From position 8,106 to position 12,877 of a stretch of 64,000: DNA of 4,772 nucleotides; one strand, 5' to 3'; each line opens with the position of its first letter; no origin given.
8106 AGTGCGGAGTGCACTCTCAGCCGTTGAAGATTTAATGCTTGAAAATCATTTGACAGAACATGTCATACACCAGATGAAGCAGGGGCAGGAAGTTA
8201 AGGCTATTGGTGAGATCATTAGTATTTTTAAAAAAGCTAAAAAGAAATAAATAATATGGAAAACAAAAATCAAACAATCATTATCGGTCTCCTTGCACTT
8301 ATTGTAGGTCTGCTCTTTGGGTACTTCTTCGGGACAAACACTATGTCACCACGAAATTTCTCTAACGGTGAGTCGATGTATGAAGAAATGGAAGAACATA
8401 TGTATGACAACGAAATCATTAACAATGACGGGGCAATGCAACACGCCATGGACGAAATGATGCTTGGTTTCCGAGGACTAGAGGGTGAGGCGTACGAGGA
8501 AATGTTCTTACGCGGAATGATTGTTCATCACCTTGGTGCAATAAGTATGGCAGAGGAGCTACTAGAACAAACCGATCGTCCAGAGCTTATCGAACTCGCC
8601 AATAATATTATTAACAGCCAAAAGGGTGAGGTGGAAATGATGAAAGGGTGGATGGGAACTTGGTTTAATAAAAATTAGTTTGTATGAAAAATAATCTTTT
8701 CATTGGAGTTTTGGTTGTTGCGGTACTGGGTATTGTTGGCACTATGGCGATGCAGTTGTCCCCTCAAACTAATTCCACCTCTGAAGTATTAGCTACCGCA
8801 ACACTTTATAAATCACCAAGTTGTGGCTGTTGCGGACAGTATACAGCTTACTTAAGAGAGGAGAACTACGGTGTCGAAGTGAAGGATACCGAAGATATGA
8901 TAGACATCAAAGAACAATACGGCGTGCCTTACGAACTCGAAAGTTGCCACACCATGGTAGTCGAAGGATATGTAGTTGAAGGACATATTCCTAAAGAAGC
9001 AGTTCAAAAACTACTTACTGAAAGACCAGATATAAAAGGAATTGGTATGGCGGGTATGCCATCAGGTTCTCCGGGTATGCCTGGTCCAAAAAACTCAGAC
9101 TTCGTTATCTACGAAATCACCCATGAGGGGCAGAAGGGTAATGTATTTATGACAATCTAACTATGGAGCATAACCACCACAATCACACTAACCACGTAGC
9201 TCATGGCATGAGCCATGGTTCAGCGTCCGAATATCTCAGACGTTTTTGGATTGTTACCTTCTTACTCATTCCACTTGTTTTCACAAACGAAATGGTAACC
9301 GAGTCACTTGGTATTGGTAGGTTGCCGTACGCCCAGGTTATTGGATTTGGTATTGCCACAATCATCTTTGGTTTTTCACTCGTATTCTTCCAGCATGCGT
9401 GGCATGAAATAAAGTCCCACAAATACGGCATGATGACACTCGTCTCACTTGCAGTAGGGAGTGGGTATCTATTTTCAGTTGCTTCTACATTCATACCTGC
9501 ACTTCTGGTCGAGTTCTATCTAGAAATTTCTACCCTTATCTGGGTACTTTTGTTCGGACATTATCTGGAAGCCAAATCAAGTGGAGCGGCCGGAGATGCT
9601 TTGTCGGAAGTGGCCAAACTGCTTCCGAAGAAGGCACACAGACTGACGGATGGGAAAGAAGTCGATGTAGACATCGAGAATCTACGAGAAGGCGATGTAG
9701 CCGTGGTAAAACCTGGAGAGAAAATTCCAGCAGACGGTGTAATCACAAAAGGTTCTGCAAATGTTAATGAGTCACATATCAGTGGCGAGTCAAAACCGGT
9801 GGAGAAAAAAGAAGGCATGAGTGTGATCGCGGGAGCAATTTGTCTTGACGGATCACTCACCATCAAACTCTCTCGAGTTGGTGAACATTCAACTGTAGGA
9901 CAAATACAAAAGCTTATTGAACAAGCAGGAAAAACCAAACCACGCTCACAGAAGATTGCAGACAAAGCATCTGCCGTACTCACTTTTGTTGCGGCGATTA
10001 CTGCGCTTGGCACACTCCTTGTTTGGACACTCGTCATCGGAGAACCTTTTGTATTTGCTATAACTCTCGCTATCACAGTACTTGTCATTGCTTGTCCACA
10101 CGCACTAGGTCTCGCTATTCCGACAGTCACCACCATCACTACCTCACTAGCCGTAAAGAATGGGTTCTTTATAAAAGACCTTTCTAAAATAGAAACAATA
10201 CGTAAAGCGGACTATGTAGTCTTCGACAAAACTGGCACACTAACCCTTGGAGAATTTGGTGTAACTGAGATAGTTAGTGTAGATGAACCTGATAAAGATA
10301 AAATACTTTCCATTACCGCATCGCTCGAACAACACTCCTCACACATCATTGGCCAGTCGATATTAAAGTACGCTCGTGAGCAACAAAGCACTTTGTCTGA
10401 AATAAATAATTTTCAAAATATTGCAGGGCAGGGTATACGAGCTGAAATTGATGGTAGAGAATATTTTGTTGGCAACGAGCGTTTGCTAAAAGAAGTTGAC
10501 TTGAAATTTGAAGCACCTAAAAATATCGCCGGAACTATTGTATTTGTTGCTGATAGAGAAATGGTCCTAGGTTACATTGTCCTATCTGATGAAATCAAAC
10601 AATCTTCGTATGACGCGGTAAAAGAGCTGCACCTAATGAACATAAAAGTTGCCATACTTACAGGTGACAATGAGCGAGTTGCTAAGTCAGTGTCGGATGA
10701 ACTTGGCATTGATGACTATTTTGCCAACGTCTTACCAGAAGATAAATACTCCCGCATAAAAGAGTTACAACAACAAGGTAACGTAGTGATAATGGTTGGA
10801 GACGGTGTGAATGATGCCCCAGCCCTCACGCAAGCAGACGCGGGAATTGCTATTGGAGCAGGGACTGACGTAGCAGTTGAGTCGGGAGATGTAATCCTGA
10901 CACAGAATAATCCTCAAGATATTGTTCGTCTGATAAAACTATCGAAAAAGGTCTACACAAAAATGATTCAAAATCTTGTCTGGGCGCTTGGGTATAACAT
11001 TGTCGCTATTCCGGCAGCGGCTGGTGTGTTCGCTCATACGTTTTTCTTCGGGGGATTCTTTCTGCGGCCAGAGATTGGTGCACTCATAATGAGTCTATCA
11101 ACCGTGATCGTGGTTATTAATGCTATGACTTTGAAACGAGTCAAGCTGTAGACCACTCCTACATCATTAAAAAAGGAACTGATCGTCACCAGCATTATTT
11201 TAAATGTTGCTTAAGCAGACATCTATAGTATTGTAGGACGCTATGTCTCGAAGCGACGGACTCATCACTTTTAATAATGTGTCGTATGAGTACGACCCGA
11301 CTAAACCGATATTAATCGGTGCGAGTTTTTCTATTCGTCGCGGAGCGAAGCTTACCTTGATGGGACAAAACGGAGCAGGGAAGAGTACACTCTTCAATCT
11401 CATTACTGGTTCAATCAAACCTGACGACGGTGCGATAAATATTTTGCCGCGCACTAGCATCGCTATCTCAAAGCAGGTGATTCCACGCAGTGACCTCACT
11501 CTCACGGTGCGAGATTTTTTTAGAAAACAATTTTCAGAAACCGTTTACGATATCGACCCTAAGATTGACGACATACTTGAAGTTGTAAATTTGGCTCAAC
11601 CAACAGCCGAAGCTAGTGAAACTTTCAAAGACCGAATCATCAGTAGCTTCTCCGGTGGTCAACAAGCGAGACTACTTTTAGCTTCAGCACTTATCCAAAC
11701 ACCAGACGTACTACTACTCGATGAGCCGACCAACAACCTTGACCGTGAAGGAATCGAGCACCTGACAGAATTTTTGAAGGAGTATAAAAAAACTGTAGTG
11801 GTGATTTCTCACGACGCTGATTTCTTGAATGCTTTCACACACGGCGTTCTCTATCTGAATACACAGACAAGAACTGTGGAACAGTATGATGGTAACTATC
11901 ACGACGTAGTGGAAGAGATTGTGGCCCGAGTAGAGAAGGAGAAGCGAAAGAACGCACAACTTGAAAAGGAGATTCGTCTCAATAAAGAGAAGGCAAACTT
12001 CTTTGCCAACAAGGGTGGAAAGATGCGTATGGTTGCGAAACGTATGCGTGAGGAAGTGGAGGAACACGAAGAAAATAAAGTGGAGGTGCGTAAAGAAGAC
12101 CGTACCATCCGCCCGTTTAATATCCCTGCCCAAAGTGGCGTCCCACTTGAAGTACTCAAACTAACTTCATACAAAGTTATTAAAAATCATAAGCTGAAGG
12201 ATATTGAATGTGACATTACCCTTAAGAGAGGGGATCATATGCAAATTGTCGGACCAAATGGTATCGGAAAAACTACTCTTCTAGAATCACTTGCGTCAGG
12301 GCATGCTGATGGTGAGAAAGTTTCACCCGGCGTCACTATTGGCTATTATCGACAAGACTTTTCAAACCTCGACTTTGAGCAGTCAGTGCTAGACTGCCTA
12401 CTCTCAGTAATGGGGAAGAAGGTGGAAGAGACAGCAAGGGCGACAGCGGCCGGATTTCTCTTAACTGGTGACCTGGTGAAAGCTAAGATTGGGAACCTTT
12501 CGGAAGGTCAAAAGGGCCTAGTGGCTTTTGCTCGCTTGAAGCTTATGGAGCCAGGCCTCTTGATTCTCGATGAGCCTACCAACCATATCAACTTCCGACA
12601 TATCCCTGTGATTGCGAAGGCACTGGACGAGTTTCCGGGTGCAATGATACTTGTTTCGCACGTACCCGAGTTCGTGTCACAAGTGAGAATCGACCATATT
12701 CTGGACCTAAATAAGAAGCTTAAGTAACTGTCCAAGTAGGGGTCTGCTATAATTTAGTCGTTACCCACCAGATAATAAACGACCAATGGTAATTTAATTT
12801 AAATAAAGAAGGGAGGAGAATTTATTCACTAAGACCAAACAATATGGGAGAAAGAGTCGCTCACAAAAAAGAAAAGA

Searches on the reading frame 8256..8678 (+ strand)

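Call 10: search_protein_families(library=pfam, proteins=[window:8256-8678:+])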
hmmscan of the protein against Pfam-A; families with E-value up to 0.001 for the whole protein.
window:8256-8678:+ (140 aa): 1 family
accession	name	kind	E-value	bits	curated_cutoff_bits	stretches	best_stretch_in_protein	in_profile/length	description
PF03713.19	DUF305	-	2.4e-17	63.9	27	1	52-132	69-150/151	Domain of unknown function (DUF305)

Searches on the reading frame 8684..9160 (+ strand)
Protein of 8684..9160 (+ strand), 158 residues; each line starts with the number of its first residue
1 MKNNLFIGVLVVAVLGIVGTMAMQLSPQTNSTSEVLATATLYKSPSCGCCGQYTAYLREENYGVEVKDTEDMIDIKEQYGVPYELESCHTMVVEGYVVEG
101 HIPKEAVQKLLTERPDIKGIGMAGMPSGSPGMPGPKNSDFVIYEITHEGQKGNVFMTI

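Call 10: search_protein_families(library=pfam, proteins=[window:8684-9160:+])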
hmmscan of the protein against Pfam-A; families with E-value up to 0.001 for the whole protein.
window:8684-9160:+ (158 aa): 1 family
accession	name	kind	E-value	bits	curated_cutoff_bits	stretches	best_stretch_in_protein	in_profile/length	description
PF04214.18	DUF411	-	1.7e-23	82.5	27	1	85-132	1-48/48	Protein of unknown function, DUF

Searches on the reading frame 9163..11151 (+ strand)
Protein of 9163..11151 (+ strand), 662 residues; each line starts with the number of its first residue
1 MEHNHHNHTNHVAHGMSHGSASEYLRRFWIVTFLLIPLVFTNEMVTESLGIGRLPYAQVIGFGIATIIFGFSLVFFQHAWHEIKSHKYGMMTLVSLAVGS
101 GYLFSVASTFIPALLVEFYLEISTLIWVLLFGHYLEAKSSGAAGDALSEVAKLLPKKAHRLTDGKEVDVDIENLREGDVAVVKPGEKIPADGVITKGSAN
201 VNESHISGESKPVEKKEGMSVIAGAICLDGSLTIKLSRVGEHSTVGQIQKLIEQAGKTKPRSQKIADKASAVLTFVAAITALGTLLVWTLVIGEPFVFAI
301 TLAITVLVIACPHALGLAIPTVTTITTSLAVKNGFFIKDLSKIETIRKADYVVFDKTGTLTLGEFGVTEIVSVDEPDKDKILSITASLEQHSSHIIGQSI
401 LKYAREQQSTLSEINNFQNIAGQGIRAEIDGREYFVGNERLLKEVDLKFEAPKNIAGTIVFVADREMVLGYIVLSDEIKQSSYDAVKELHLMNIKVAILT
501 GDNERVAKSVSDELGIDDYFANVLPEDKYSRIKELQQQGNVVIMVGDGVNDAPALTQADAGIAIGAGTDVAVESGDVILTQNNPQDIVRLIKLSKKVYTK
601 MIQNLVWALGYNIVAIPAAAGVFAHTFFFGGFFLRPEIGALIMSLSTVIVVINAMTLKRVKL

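Call 10: search_protein_families(library=pfam, proteins=[window:9163-11151:+])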
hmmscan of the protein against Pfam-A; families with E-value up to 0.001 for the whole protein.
window:9163-11151:+ (662 aa): 4 families
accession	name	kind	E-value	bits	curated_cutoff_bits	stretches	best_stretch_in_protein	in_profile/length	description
PF00122.25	E1-E2_ATPase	-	2.2e-50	171.2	28.1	1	152-330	1-178/181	E1-E2 ATPase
PF00702.32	Hydrolase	-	1.9e-32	113.7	26.4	1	351-559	3-191/191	haloacid dehalogenase-like hydrolase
PF08282.18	Hydrolase_3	-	2e-07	31.4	20.9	0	533-584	197-248/255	haloacid dehalogenase-like hydrolase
PF13419.12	HAD_2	-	4e-05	24.3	23.8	1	483-554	85-167/178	Haloacid dehalogenase-like hydrolase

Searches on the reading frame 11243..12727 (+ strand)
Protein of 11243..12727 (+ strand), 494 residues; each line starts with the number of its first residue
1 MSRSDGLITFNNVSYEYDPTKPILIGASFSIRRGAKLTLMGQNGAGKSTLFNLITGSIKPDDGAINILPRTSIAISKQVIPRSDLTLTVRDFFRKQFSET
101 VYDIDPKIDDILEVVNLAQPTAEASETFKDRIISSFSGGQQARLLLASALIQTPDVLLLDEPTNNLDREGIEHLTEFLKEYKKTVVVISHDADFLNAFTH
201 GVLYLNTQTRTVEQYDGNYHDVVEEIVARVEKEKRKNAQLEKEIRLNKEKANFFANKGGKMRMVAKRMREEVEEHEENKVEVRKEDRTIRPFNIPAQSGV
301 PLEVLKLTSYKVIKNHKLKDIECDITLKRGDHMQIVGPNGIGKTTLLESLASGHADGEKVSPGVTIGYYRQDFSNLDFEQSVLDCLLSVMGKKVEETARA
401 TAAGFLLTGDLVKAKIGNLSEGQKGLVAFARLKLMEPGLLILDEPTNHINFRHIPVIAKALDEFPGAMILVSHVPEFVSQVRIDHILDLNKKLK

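Call 10: search_protein_families(library=pfam, proteins=[window:11243-12727:+])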
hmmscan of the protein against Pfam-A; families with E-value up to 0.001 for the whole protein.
window:11243-12727:+ (494 aa): 15 families
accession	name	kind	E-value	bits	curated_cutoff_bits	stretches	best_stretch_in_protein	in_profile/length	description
PF00005.33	ABC_tran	-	3.7e-45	154.3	25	2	26-164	3-137/137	ABC transporter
PF13304.12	AAA_21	-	3.5e-18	67.2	27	1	132-192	234-300/304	AAA domain, putative AbiEii toxin, Type IV TA system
PF02463.25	SMC_N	-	1.9e-09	37.7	40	0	133-198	132-205/220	RecF/RecN/SMC N terminal domain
PF13555.12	AAA_29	-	3e-07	30.5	27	0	31-51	19-39/61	P-loop containing region of AAA domain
PF13401.12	AAA_22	-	7.2e-07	30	27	0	37-179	8-109/130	AAA domain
PF03193.22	RsgA_GTPase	-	1.1e-06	29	30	0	37-59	109-131/174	RsgA GTPase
PF13191.12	AAA_16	-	4.9e-06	27.6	32.6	0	328-353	22-47/167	AAA ATPase domain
PF00006.31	ATP-synt_ab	-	7e-06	26.3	29.5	0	320-356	4-40/213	ATP synthase alpha/beta family, nucleotide-binding domain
PF05729.18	NACHT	-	2.5e-05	24.6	26.7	0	333-358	3-28/167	NACHT domain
PF01926.29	MMR_HSR1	-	2.9e-05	24.6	21.9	0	38-59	3-23/113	50S ribosome-binding GTPase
PF13479.12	AAA_24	-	0.00014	22.2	27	0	333-350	5-22/195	AAA domain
PF13476.12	AAA_23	-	0.00016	22.8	27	0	335-351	24-40/201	AAA domain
PF20720.3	nSTAND3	-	0.00016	21.9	27.2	0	328-356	15-43/155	Novel STAND NTPase 3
PF13481.12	AAA_25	-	0.00052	20.1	27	0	327-360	30-63/195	AAA domain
PF13604.12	AAA_30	-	0.0006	20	27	0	329-356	16-44/191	AAA domain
